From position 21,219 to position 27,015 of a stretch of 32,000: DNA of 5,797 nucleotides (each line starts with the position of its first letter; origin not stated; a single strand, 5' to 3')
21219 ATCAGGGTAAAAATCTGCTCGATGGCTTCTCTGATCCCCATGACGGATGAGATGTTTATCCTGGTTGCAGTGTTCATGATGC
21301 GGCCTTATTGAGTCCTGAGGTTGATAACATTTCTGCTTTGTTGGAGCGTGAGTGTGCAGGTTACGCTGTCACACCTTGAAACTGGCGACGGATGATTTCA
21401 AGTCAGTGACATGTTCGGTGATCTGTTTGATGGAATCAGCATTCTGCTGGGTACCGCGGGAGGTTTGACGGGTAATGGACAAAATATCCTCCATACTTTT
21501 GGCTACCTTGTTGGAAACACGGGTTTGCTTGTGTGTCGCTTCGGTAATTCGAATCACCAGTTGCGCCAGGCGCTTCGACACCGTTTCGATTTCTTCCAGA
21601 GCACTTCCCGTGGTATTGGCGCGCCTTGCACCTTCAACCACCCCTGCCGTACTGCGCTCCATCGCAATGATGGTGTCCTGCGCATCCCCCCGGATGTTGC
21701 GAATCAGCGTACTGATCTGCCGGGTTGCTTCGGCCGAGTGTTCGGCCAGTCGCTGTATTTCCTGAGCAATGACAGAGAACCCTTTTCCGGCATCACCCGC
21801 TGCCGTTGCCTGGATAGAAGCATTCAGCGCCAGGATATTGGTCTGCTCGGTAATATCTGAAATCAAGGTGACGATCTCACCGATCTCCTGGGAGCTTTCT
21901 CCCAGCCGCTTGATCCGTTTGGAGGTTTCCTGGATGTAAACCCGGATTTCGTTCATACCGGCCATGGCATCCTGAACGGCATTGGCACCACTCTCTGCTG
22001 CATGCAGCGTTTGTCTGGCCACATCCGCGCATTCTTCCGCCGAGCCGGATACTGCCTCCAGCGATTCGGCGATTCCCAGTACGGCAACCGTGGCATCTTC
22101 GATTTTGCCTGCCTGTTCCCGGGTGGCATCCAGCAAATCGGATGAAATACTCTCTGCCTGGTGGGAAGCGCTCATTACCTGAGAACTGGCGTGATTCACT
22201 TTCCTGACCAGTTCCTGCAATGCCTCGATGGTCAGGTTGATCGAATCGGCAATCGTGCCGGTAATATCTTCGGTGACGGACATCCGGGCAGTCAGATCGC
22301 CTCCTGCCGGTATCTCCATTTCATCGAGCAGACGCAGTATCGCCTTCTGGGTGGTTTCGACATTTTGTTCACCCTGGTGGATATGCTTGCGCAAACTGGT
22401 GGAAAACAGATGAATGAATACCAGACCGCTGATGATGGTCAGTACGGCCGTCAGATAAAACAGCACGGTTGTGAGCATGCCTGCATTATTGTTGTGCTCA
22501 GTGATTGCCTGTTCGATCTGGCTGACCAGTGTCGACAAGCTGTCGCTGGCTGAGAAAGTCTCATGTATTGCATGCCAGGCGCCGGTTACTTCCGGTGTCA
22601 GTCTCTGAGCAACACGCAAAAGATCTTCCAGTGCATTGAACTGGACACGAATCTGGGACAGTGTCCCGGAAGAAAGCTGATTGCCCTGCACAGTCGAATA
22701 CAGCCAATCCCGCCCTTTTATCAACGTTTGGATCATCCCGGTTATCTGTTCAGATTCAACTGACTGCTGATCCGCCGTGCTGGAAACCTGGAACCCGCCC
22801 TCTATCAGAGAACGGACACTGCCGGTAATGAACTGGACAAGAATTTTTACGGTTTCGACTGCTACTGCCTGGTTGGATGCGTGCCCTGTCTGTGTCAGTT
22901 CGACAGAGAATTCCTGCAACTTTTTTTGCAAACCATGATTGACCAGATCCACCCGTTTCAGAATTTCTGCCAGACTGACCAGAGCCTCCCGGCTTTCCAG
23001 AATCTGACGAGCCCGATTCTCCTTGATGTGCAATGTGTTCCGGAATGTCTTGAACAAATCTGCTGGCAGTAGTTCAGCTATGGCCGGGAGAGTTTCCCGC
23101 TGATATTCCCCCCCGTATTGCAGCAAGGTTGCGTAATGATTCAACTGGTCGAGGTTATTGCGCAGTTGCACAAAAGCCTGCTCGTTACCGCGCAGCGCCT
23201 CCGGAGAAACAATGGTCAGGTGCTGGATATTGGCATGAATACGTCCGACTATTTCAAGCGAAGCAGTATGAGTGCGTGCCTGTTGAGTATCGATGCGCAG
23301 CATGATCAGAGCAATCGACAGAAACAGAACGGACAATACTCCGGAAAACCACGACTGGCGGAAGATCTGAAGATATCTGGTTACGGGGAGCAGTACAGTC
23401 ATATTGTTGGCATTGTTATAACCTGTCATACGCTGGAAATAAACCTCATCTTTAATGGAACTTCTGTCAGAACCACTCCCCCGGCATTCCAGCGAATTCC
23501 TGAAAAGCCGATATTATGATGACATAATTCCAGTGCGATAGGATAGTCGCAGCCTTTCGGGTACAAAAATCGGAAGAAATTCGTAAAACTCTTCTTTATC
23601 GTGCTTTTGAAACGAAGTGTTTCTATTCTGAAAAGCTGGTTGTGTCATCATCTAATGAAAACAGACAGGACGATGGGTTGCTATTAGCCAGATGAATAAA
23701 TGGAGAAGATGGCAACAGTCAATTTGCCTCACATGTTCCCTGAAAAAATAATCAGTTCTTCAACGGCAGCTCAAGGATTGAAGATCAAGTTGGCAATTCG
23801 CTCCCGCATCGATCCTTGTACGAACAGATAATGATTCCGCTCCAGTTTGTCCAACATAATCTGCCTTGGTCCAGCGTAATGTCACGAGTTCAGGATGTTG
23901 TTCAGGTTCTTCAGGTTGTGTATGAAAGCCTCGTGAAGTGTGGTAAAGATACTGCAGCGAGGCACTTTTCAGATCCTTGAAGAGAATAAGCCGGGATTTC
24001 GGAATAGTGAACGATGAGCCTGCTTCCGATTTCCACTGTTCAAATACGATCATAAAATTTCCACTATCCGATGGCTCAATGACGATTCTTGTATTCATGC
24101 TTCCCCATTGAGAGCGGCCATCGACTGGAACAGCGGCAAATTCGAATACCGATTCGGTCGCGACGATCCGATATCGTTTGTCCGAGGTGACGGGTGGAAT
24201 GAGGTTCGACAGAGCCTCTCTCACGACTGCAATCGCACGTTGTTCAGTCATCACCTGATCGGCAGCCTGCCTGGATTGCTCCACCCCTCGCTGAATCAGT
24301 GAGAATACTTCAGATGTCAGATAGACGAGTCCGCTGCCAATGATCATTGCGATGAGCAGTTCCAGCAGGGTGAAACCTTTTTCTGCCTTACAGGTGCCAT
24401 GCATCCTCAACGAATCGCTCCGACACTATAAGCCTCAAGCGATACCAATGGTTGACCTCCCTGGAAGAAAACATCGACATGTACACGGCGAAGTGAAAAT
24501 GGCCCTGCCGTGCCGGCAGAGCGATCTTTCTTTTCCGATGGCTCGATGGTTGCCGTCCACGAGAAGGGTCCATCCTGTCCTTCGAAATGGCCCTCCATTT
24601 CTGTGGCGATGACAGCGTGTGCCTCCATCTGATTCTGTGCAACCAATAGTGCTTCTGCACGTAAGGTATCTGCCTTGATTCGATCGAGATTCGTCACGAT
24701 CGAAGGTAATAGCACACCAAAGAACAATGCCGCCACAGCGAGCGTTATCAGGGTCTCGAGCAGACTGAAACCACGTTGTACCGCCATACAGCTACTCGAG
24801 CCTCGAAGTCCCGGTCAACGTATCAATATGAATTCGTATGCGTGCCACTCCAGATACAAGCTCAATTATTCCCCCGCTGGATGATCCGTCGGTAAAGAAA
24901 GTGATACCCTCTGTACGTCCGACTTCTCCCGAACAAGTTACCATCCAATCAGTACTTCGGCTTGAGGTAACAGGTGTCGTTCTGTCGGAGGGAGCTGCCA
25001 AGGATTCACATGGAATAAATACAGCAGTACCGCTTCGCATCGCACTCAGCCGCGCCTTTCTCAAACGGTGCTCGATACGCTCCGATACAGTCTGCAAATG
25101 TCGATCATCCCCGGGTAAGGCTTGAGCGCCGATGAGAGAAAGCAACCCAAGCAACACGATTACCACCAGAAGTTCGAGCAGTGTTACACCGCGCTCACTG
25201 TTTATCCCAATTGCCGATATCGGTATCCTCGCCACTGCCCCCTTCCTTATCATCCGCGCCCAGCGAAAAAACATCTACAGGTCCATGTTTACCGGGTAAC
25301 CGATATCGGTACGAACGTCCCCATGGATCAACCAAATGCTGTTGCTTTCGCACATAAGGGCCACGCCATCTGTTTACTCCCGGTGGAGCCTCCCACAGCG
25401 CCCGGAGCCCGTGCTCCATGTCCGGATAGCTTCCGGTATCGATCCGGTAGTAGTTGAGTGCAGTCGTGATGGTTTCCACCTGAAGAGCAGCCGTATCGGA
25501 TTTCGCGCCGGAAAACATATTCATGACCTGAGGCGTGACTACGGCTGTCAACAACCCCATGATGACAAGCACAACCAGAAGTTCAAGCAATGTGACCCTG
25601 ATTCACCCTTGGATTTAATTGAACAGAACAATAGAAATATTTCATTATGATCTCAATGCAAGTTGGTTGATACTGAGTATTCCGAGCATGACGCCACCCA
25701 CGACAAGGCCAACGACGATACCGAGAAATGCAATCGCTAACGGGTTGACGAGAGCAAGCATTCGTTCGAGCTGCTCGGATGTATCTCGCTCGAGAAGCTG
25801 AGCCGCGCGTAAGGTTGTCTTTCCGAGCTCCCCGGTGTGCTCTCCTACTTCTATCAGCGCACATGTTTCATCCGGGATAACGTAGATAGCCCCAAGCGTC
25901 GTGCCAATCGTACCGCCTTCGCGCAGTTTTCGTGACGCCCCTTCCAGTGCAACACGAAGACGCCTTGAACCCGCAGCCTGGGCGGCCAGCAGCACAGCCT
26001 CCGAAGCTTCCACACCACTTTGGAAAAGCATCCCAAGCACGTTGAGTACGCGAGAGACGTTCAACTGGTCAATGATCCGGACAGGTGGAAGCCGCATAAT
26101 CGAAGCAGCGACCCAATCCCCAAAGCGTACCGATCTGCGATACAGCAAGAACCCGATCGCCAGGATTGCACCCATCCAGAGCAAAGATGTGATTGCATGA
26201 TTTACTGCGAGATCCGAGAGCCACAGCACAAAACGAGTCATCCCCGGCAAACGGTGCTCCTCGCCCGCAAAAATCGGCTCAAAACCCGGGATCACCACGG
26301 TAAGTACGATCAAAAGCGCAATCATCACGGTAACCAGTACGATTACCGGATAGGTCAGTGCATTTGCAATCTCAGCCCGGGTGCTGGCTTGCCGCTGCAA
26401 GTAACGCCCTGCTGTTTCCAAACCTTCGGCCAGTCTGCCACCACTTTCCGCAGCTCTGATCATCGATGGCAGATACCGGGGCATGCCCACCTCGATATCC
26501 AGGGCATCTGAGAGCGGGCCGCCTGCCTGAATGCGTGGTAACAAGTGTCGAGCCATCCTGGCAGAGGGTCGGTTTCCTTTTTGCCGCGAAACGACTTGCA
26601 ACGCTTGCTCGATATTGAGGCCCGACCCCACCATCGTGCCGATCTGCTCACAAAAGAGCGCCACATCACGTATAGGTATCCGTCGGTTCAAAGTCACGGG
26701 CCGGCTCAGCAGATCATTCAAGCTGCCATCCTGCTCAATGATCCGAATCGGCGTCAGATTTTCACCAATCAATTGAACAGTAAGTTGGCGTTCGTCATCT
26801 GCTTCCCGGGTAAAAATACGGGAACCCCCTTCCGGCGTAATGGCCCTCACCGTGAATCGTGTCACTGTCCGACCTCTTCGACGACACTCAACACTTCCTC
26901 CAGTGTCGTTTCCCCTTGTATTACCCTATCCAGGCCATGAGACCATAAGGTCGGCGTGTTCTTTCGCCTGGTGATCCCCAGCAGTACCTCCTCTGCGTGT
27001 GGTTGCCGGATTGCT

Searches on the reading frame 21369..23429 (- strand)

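Call 33: search_protein_families(library=pfam, proteins=[window:21369-23429:-])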
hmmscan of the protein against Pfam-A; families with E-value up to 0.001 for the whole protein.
window:21369-23429:- (686 aa): 1 family
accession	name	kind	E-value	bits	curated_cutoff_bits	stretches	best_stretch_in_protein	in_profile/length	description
PF00015.26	MCPsignal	-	1.5e-34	119.7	34.6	1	468-652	1-171/172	Methyl-accepting chemotaxis protein (MCP) signalling domain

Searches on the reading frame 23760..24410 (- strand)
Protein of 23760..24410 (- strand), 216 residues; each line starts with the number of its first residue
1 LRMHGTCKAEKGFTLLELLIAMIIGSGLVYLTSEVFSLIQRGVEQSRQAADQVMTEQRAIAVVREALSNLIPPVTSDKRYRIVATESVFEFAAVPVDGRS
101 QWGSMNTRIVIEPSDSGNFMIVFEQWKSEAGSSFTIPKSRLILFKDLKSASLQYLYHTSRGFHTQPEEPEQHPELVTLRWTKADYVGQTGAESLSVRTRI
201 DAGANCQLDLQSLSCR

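Call 33: search_protein_families(library=pfam, proteins=[window:23760-24410:-])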
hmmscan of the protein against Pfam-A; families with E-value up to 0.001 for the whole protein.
window:23760-24410:- (216 aa): 1 family
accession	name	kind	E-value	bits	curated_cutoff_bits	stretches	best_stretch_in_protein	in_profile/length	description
PF07963.17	N_methyl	-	1.9e-06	27.6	21.2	1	8-26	2-20/27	Prokaryotic N-terminal methylation motif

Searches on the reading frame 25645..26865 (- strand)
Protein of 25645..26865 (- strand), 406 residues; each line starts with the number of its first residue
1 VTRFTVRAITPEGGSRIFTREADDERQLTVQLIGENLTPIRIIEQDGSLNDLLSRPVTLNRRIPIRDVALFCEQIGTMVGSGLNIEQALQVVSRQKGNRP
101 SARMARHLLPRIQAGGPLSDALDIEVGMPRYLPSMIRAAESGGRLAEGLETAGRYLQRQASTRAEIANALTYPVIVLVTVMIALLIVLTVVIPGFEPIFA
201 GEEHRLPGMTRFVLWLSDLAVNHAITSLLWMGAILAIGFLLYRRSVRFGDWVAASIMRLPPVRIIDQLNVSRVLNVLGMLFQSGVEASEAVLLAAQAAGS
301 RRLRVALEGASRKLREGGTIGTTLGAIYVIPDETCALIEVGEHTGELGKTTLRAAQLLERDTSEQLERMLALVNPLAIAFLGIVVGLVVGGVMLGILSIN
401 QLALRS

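Call 33: search_protein_families(library=pfam, proteins=[window:25645-26865:-])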
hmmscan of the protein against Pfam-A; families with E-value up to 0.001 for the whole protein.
window:25645-26865:- (406 aa): 1 family
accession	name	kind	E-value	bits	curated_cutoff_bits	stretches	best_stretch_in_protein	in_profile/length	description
PF00482.28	T2SSF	-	5.4e-50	169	25.2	2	71-193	1-125/125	Type II secretion system (T2SS), protein F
